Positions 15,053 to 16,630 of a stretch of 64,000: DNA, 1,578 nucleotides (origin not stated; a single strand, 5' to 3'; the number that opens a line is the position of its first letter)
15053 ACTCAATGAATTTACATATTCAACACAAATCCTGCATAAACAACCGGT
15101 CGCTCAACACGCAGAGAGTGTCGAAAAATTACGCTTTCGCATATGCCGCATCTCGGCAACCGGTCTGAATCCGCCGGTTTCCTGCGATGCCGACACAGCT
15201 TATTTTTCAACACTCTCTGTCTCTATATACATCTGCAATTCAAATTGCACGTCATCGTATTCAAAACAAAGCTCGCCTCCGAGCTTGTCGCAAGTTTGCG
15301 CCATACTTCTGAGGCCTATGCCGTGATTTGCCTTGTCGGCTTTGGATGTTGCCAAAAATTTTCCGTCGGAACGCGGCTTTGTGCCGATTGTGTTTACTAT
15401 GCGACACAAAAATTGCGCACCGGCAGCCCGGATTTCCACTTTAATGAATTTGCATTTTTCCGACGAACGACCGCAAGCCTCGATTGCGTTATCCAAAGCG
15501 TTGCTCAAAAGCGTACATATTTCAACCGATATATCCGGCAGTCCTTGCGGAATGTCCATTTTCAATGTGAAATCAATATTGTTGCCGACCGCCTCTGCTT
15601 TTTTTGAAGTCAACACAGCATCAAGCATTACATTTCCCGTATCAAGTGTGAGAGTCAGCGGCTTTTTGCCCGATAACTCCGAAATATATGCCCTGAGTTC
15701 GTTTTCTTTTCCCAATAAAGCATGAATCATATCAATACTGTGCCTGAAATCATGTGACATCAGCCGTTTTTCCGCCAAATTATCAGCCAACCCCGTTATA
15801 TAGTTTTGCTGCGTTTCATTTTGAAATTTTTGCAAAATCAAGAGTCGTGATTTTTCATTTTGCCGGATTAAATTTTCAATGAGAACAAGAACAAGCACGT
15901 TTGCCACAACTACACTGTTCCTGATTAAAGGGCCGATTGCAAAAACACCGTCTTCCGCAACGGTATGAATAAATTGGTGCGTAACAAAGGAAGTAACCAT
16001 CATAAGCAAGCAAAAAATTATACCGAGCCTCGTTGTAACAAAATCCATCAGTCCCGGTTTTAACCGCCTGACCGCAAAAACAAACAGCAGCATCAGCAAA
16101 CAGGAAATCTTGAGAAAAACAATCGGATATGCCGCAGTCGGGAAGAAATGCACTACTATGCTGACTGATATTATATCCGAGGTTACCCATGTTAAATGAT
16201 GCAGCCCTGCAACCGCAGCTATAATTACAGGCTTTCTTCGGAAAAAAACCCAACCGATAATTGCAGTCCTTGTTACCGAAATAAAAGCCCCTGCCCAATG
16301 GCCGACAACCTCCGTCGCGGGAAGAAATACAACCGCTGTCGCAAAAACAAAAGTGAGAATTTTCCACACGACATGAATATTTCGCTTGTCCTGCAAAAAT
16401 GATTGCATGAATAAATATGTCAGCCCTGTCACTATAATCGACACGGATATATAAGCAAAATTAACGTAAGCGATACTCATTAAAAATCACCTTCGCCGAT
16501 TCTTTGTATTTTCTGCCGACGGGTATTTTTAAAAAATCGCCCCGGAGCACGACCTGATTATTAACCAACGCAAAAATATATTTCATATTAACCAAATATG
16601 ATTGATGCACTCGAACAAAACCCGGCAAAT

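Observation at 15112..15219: Family C: ~105-nt TIR (MITE-like) elements sit at gene 3' ends and can donate stop codons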

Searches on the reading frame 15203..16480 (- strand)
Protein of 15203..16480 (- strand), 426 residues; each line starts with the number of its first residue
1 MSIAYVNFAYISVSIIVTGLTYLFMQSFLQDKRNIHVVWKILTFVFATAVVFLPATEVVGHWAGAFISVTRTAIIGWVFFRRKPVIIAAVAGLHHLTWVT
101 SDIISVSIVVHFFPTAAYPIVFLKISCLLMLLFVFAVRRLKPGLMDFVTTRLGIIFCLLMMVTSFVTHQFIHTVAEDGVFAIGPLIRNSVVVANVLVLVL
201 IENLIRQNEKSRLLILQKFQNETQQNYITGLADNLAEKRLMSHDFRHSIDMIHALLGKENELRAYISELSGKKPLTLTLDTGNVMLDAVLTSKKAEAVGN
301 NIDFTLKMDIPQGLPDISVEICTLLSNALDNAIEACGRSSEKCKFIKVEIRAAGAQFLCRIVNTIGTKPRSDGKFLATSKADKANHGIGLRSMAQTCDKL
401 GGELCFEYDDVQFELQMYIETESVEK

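Call 87: search_protein_families(library=pfam, proteins=[window:15203-16480:-], max_evalue=0.001)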
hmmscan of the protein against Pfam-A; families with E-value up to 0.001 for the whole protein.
window:15203-16480:- (426 aa): 2 families
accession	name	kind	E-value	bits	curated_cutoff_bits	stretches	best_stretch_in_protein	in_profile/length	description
PF14501.12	HATPase_c_5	-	1.4e-19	70.3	22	1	319-419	4-101/102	GHKL domain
PF02518.31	HATPase_c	-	4.9e-05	24.2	26.4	1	320-406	5-93/111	Histidine kinase-, DNA gyrase B-, and HSP90-like ATPase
